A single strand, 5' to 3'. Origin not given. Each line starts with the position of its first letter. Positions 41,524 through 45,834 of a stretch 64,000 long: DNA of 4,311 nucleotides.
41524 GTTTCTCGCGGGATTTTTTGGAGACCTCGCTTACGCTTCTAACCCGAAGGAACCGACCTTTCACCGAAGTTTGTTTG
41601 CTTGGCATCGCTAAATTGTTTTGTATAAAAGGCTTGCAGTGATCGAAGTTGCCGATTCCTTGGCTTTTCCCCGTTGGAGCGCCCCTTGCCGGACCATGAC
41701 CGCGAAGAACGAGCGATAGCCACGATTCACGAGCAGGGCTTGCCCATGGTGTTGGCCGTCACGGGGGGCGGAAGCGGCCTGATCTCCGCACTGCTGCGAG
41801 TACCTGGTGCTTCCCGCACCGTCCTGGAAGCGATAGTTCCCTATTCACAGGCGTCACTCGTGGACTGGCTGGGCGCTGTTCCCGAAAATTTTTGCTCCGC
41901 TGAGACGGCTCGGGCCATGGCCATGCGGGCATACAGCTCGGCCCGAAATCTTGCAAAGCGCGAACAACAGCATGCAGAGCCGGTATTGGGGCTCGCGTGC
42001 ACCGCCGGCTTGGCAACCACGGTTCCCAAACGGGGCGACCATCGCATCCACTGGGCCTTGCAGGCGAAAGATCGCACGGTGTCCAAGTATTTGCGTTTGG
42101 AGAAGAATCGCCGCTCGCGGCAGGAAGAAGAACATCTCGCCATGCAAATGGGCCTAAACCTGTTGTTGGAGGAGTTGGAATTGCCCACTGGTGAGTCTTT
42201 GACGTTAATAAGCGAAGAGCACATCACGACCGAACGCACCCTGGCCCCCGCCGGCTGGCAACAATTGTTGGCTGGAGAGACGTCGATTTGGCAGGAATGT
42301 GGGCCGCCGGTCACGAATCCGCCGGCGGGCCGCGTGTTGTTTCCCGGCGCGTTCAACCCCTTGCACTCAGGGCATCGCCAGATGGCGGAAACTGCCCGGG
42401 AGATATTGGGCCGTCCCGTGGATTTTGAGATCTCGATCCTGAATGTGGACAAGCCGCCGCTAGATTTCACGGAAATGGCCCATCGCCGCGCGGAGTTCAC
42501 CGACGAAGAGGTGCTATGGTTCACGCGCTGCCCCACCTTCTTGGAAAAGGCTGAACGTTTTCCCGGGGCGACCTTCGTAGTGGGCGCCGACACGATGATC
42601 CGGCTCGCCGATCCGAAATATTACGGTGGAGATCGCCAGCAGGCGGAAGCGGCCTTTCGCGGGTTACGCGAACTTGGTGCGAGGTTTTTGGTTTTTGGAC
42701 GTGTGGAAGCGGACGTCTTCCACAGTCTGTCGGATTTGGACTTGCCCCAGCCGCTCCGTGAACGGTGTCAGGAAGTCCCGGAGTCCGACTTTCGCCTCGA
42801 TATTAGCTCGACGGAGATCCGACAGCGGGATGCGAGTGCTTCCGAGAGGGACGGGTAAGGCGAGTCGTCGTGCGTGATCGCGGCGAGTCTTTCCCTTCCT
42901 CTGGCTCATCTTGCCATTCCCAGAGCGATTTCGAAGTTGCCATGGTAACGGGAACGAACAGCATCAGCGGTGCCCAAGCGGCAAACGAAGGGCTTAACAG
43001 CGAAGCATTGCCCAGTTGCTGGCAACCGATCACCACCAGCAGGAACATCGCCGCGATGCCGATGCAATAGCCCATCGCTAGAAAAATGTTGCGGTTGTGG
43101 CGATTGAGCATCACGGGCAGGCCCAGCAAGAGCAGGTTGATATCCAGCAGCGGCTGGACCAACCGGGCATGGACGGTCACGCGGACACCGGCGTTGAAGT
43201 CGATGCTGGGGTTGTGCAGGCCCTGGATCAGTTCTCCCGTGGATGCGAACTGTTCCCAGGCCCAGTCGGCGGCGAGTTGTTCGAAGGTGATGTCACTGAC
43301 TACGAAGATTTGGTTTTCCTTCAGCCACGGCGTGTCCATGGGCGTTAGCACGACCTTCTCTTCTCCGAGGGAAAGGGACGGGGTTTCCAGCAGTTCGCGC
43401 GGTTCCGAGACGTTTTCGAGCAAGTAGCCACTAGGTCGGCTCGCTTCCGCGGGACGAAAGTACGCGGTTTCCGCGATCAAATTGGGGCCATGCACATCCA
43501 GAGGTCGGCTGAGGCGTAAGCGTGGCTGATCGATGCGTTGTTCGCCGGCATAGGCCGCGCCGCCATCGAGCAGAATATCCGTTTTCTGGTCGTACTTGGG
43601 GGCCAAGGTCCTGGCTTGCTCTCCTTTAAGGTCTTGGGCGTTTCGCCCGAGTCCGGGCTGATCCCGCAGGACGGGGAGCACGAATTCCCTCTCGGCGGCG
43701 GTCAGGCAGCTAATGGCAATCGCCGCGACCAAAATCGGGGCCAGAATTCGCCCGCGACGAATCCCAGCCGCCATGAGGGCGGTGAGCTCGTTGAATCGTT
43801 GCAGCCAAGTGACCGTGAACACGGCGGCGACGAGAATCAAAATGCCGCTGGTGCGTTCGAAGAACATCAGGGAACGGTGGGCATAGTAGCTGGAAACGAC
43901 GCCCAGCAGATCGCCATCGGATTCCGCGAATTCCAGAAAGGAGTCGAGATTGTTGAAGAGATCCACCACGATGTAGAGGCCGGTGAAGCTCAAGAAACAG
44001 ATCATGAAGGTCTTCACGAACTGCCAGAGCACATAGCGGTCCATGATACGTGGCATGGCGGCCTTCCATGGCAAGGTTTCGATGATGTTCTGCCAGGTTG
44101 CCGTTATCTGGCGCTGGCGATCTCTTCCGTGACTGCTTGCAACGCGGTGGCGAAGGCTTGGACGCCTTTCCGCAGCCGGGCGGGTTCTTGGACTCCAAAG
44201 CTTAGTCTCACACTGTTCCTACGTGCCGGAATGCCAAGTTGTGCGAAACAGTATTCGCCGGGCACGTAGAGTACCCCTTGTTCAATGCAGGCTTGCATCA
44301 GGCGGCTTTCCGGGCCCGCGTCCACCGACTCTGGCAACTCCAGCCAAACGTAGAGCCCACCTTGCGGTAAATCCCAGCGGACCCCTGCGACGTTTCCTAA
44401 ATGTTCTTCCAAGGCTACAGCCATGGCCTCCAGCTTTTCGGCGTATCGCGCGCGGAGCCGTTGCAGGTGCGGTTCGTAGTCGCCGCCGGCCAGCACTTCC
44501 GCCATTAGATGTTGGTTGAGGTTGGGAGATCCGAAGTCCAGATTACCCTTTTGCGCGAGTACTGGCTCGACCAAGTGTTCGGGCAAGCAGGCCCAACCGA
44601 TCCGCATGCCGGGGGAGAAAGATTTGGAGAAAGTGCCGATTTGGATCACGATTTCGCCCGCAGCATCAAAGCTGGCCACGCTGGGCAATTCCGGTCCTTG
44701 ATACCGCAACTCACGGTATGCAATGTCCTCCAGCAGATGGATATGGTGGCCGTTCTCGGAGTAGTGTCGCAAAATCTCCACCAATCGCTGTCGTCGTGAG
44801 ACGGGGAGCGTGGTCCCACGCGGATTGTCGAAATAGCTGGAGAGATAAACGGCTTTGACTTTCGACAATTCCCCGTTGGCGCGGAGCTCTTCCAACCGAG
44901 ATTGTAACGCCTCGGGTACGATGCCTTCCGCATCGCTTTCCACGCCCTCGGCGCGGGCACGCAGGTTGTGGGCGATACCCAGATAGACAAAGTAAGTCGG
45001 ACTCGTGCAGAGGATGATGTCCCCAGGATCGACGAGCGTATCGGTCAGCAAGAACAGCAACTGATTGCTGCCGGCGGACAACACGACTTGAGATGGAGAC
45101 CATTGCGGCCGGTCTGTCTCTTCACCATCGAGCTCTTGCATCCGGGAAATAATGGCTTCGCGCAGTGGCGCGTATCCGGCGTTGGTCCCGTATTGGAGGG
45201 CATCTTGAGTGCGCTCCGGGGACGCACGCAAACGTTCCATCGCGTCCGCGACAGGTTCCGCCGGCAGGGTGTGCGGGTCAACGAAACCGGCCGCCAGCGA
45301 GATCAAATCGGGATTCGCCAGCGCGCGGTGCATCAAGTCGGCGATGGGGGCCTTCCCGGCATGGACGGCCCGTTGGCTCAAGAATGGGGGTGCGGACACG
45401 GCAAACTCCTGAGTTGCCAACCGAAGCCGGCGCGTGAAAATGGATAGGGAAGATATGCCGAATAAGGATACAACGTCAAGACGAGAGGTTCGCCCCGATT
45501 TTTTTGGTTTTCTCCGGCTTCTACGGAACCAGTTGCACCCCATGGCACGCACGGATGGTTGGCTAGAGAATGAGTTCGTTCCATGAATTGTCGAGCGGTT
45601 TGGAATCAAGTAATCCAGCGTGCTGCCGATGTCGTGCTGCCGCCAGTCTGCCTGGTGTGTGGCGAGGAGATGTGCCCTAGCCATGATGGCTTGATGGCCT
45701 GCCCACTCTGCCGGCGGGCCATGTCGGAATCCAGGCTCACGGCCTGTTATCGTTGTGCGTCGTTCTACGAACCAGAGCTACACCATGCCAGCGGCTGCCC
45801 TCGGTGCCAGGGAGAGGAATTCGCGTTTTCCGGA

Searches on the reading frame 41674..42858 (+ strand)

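Call 80: search_protein_families(library=pfam, proteins=[window:41674-42858:+], max_evalue=0.001)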
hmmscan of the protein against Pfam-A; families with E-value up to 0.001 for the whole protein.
window:41674-42858:+ (394 aa): 2 families
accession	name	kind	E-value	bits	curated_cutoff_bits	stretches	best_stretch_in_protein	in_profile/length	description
PF01467.32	CTP_transf_like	-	6e-07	30.2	21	1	222-385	1-133/133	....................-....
PF02464.23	CinA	-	3e-06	27.4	23.5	1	12-167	6-154/155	Competence-damaged protein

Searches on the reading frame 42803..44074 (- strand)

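Call 80: search_protein_families(library=pfam, proteins=[window:42803-44074:-], max_evalue=0.001)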
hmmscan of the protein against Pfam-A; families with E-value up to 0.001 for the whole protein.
window:42803-44074:- (423 aa): 1 family
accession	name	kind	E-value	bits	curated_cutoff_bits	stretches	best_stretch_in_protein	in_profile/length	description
PF03739.19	LptF_LptG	-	2.3e-32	112.8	27.9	2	13-134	1-118/353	Lipopolysaccharide export system permease LptF/LptG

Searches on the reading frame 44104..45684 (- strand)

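Call 80: search_protein_families(library=pfam, proteins=[window:44104-45684:-], max_evalue=0.001)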
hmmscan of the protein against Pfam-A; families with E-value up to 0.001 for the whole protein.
window:44104-45684:- (526 aa): 2 families
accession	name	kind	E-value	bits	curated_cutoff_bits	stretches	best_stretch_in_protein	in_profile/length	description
PF00155.27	Aminotran_1_2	-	2.4e-30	106.4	19.7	1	126-508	2-358/361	Aminotransferase class I and II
PF12897.13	Asp_aminotransf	-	7.6e-05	22.1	27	1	224-521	127-415/421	Aspartate amino-transferase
